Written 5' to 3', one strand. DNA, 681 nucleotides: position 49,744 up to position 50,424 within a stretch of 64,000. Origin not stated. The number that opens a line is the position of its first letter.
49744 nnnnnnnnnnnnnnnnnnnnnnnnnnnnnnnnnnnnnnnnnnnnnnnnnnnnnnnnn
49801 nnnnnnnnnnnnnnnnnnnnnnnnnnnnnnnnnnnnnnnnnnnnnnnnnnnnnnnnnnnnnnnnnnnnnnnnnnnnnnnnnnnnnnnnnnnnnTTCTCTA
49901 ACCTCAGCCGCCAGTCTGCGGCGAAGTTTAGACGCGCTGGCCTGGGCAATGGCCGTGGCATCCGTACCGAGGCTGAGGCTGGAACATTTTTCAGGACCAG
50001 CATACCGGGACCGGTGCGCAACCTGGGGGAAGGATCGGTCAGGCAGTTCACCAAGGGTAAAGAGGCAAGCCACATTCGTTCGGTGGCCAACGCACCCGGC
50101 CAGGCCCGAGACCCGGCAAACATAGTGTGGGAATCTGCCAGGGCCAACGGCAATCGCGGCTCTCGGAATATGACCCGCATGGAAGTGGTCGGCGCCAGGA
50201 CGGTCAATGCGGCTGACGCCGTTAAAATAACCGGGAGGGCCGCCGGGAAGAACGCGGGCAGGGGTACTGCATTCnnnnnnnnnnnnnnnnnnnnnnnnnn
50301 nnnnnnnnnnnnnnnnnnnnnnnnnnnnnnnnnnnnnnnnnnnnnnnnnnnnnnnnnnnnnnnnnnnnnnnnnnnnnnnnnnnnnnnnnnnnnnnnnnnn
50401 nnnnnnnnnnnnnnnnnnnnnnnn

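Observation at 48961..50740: Self-contained RHH plus Zn-ribbon/HNH-like/glycine-zipper membrane protein module (candidate toxin-antitoxin or abortive-infection system)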

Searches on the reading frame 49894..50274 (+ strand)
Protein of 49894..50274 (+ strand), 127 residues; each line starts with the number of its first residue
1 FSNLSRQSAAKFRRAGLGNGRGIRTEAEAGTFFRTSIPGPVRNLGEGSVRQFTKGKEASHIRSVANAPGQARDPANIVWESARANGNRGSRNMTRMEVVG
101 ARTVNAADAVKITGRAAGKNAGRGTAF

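Call 36: search_solved_structures(query=A5, max_evalue=10, show_alignments=4)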
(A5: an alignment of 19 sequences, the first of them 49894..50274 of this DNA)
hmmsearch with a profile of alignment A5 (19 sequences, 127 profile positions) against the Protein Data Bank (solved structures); distinct sequences matched with E-value up to 10: 0.
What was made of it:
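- The profile search against PDB sequences found nothing (call 36).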

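Call 45: predict_structure(alignment_id=A6)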
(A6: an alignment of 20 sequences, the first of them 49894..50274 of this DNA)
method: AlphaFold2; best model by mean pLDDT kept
length: 127 residues; sequences in the alignment: 20
mean_pLDDT: 86.7   pTM: 0.79
mean pLDDT of the five models: 86.7, 73.0, 68.3, 65.6, 54.7
residues with pLDDT >= 90: 82; 70-90: 34; 50-70: 6; < 50: 5
segments of 3 or more residues with pLDDT < 50: 123-127
pLDDT, mean of each block of 10 residues (from residue 1): 91 86 90 94 94 94 79 90 90 92 93 76 46
secondary structure, 60 per line:
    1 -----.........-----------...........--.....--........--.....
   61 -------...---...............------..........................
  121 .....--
elements in order: H6-14 H26-36 H39-43 H46-53 E56-60 E77-81 H82-88 H95-125
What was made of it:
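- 49894..50274 (+): Conserved core domain (residues 136-262): four short helices, then a beta-beta-alpha unit, then a long helix. AlphaFold pLDDT 86.7, pTM 0.79 (call 45).
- On HNH / His-Me finger superfamily (gene 2 core): AlphaFold core model has pLDDT 86.7, with strands 56-60 and 77-81 and helix 82-88 (call 45).
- Core model pLDDT 86.7 with beta56-60, beta77-81 and helix 82-88 (call 45). A beta-beta-alpha unit is predicted with pLDDT around 90 (call 45).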

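Call 48: search_protein_representatives(alignment_id=A6)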
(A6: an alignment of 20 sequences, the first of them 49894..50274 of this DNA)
Query: 20 sequences, 127 profile positions. Proteins with E-value up to 0.001 (for the whole library): 462; up to 1e-10: 219; up to 1e-30: 66. The best 150 are listed.
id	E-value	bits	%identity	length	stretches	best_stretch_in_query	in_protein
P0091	5.2e-97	336.7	-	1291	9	11-102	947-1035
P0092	1.1e-77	274.2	-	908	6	8-105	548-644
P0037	7.6e-51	187.5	-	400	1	2-127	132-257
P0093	9.7e-50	183.9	-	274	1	1-127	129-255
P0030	4.2e-49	181.8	-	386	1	1-127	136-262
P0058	6.6e-49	181.2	-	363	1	1-126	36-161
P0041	5.1e-48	178.3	-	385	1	1-127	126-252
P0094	1.7e-44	166.9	-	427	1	1-127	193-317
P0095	4.2e-44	165.7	-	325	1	1-127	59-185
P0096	5.9e-44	165.2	-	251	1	1-125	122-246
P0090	8.7e-44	164.7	-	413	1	1-127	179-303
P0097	1.5e-43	163.9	-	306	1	2-126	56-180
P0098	7.9e-43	161.6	-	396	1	1-126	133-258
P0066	1.6e-42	160.6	-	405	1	1-127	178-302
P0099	7.3e-42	158.4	-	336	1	1-126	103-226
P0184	9.3e-22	93.5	-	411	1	1-124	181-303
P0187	1.9e-21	92.5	-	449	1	3-112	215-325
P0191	9.1e-21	90.3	-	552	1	1-101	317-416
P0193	1.2e-19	86.7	-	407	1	1-118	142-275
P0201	1.3e-18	83.3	-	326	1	8-126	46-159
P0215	6.0e-17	77.9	-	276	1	4-127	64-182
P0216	8.5e-17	77.4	-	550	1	33-126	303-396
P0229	7.8e-15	71.1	-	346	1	1-117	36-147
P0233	2.5e-14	69.4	-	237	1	36-124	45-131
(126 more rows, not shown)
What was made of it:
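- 49894..50274 (+): Profile search gives 462 clusters (call 48).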

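Call 50: fold_search(model_id=the predicted structure, library=pdb)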
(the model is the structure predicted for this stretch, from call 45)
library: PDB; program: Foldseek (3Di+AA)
matches with E <= 10: 70; with E <= 0.001: 0
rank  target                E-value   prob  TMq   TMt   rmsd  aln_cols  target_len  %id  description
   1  9g2h_A                3.6e-01  0.30  0.30  0.04   6.5        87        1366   17  Mouse Teneurin2 dimer variant A1B0 (released 2026-01-21)
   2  9g41_A                3.8e-01  0.28  0.30  0.04   6.5        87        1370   17  Mouse Teneurin2 dimer variant A0B1 (released 2026-01-21)
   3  9g42_A                5.2e-01  0.23  0.30  0.03   6.4        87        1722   17  Mouse Teneurin2 dimer variant A0B0 (released 2026-01-21)
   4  9g2f_A                5.5e-01  0.23  0.30  0.03   6.4        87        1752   17  Mouse Teneurin2 dimer variant A1B1 (released 2026-01-21)
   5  9j1z_A                6.6e-01  0.21  0.31  0.29   9.2        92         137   18  Crystal structure of Nme1Cas9 HNH domain bound to anti-CRISPR AcrIIC1Nme1ST (released 2026-03-04)
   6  6yex_B                9.6e-01  0.25  0.33  0.16   9.6        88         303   16  VcaM4I restriction endonuclease in the absence of DNA (released 2020-12-16)
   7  6yex_A                9.6e-01  0.13  0.26  0.12   8.8        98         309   14  VcaM4I restriction endonuclease in the absence of DNA (released 2020-12-16)
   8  8r51_A                1.1e+00  0.14  0.30  0.03  10.2        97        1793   15  Mouse teneurin-3 non-compact subunit - A1B1 isoform (released 2024-05-08)
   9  8zcy_A                1.3e+00  0.18  0.27  0.06   9.4        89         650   16  Cryo-EM structure of eSaCas9_NNG-guide RNA-target DNA complex in an interrogation state (released 2025-11-05)
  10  7enh_A                1.6e+00  0.15  0.27  0.24   9.6        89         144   16  Crystal structure of cas and anti-cas protein complex (released 2022-04-20)
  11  7bam_A                1.6e+00  0.13  0.24  0.02  11.4        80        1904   20  human Teneurin4 WT C2 (released 2021-12-01)
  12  9j2g_A                1.6e+00  0.09  0.30  0.29   9.9       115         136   19  Crystal structure of Nme1Cas9 HNH domain bound to anti-CRISPR AcrIIC1Vei (released 2026-03-04)
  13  8eea_G                1.7e+00  0.23  0.20  0.11   6.2        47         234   17  Structure of E.coli Septu (PtuAB) complex (released 2023-12-27)
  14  5vgb_A                1.8e+00  0.12  0.30  0.28   9.7        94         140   18  Crystal structure of NmeCas9 HNH domain bound to anti-CRISPR AcrIIC1 (released 2017-08-30)
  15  9ar4_A                1.8e+00  0.12  0.29  0.05  10.6       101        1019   13  CryoEM structure of ThermoCas9 in post-cleavage state bound with the DNA containing NNNNCCA PAM (released 2025-02-26)
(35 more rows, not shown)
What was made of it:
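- PDB Foldseek top hits: teneurin Tox-GHH, Cas9 HNH, VcaM4I, PtuB, Cap5, I-PpoI (call 50).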

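Call 57: search_protein_families(library=pfam, alignment_id=A7, max_evalue=0.1)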
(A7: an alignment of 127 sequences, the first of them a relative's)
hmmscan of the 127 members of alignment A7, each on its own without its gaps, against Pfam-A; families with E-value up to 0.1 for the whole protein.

A. member 1, P0091 (1291 aa): 2 families
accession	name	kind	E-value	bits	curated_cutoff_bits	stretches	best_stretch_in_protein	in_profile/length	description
PF24336.1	DUF7504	-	0.017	16.1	27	1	281-344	72-139/179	Family of unknown function (DUF7504)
PF08621.15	RPAP1_N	-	0.023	14.9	25.3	0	1025-1040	13-28/46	RPAP1-like, N-terminal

B. families by the number of members that match (of 127 scanned): 41 families (the first 25 are shown)
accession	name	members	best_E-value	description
PF00645.25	zf-PARP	3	0.0015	Poly(ADP-ribose) polymerase and DNA-Ligase Zn-finger region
PF01442.23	Apolipoprotein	2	0.0068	Apolipoprotein A1/A4/E domain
PF03604.18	Zn_ribbon_RPAB4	2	0.019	DNA directed RNA polymerase, 7 kDa subunit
PF25587.1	Rv2743c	2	0.025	Rv2743c family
PF21442.2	PB2_627-dom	1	0.00071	Polymerase basic protein 2 (PB2), '627' domain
PF20721.2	C19orf12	1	0.0012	C19orf12-like protein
PF22953.2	SpnB_Rossmann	1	0.0016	Polyketide synthase extender module SpnB, Rossmann fold domain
PF09335.16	VTT_dom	1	0.0054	VTT domain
PF12046.13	CCB1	1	0.0065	Cofactor assembly of complex C subunit B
PF12797.12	Fer4_2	1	0.0088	4Fe-4S binding domain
PF02748.20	PyrI_C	1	0.0091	Aspartate carbamoyltransferase regulatory chain, metal binding domain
PF24461.1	DUF7576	1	0.012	Family of unknown function (DUF7576)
PF24336.1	DUF7504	1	0.017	Family of unknown function (DUF7504)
PF16928.10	Inj_translocase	1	0.017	DNA/protein translocase of phage P22 injectosome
PF12920.12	TcdA_TcdB_pore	1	0.018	TcdA/TcdB pore forming domain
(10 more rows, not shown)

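Call 60: find_encoding_contigs(protein=P0091, flank=6000, max_places=2)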
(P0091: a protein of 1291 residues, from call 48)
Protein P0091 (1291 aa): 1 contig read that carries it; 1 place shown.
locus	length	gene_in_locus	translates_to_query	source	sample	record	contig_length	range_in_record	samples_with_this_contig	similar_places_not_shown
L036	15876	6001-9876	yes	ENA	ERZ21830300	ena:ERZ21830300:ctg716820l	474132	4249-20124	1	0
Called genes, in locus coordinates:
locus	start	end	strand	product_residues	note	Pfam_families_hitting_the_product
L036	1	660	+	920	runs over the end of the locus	PF00133:tRNA-synt_1, PF09334:tRNA-synt_1g (weak), PF08264:Anticodon_1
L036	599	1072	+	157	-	PF19302:DUF5915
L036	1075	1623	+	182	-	PF01625:PMSR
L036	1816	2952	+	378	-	PF02655:ATP-grasp_3 (weak), PF02786:CPSase_L_D2 (weak), PF13535:ATP-grasp_4, PF18603:LAL_C2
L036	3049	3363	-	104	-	PF04362:Iron_traffic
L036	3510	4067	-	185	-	PF08207:EFP_N, PF01132:EFP, PF09285:Elong-fact-P_C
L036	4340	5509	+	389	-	PF05685:Uma2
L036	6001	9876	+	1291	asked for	-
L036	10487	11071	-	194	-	PF01330:RuvA_N, PF14520:HHH_5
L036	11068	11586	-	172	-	PF02075:RuvC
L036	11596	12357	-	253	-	PF20772:TACO1_YebC_N, PF01709:Transcrip_reg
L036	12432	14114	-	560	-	PF06418:CTP_synth_N, PF00117:GATase, PF07722:Peptidase_C26 (faint)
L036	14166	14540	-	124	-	PF01648:ACPS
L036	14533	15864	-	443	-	PF03721:UDPG_MGDP_dh_N, PF00984:UDPG_MGDP_dh, PF03720:UDPG_MGDP_dh_C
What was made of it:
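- Many family members sit alone among housekeeping genes, for example P0091 (call 60).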

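Call 69: search_protein_families(library=ncbifam, proteins=[P0229, P0233], max_evalue=1)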
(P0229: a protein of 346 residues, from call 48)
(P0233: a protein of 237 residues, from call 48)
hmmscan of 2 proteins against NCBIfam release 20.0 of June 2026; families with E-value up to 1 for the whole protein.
P0229 (346 aa): 0 families

P0233 (237 aa): 0 families

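Call 93: fold_search(model_id=the predicted structure, library=viral)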
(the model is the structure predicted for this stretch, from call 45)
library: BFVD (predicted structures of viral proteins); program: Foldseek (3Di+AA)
matches with E <= 10: 293; with E <= 0.001: 0
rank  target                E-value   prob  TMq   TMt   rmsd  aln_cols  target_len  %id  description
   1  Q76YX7                1.3e-02  0.98  0.44  0.26   8.7       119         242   17  HNH endonuclease [Aeromonas phage Aeh1]
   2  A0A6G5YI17            6.7e-02  1.00  0.30  0.28   1.0        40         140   20  (no name in the UniProt tables at hand)
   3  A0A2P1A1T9            1.4e-01  0.87  0.29  0.32   7.7        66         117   23  (no name in the UniProt tables at hand)
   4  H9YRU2                1.6e-01  0.16  0.25  0.26  11.1       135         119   12  (no name in the UniProt tables at hand)
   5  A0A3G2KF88            2.2e-01  0.51  0.31  0.33   9.3       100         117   21  HNH endonuclease [Arthrobacter phage Cote]
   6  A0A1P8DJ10            2.2e-01  0.51  0.29  0.08   6.2        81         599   17  (no name in the UniProt tables at hand)
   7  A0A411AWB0            2.2e-01  0.28  0.29  0.15  10.2       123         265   12  HNH endonuclease [Pantoea phage vB_PagM_LIET2]
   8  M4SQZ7                2.3e-01  0.38  0.32  0.18   8.2       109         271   16  HNH nuclease domain-containing protein [Cyanophage KBS-P-1A]
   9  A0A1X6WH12            2.3e-01  0.33  0.33  0.16  15.3       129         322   12  (no name in the UniProt tables at hand)
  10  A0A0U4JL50            2.8e-01  0.47  0.30  0.35   7.8        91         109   15  HNH endonuclease [Arthrobacter phage Vulture]
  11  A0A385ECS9            2.9e-01  0.54  0.22  0.19   2.9        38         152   29  HNH nuclease domain-containing protein [Caulobacter phage CcrSC]
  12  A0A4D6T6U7            3.3e-01  0.97  0.29  0.31   0.8        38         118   32  HNH endonuclease [Gordonia phage Reyja]
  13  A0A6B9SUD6            3.8e-01  0.23  0.28  0.24  11.6       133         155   14  (no name in the UniProt tables at hand)
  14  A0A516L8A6            4.0e-01  0.15  0.23  0.24   9.8       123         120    9  (no name in the UniProt tables at hand)
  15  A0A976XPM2            4.0e-01  0.11  0.22  0.20   9.0        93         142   10  (no name in the UniProt tables at hand)
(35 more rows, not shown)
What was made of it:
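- On HNH / His-Me finger superfamily (gene 2 core): Local superpositions on phage HNH endonucleases give rmsd 0.8-1.9 A over 38-42 residues (call 93).
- Local beta-beta-alpha matches have rmsd 0.8-1.9 A (call 93). Two independent structure libraries both return HNH nucleases almost exclusively (calls 50, 93).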

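Call 95: list_cluster_members(proteins=[P0091, P0229, P0233, P0216, P0191, P0187, P0201, P0215, P0193, P0184])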
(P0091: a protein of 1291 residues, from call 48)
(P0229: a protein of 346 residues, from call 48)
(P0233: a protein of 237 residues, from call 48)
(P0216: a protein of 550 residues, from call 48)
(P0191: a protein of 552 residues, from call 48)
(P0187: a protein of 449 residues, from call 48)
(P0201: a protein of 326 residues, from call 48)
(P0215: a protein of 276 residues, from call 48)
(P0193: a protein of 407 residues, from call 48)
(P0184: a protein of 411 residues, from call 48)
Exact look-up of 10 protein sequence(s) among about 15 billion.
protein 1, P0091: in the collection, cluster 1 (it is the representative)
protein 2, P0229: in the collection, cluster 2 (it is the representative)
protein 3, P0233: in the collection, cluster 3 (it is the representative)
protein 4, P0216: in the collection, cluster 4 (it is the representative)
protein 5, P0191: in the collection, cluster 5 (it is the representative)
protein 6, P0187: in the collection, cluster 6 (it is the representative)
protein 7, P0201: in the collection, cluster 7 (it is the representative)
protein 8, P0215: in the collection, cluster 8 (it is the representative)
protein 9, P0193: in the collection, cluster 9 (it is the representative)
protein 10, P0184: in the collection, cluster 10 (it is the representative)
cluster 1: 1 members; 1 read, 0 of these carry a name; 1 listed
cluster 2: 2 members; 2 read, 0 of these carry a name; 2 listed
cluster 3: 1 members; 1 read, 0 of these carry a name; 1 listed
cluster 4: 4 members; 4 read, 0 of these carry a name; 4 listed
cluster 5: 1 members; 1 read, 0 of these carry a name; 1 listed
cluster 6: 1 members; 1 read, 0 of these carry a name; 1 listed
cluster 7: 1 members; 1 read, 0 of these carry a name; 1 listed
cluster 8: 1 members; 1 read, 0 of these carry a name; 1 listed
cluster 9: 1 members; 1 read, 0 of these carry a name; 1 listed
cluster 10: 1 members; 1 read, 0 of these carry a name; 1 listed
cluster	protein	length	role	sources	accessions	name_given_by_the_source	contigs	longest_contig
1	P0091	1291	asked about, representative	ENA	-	-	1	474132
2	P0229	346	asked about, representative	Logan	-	-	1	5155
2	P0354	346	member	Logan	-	-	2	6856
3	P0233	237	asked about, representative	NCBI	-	-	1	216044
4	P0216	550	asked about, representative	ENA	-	-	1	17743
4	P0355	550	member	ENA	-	-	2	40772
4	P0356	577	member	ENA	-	-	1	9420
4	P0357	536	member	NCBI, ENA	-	-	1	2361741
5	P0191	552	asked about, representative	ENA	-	-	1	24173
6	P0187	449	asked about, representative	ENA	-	-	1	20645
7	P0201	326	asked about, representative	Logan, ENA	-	-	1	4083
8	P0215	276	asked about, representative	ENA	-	-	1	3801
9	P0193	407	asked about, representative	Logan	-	-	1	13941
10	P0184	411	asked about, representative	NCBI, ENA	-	-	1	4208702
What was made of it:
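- Tried and rejected: Cluster look-up of ten remote representatives returned no source names or taxonomy (call 95).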
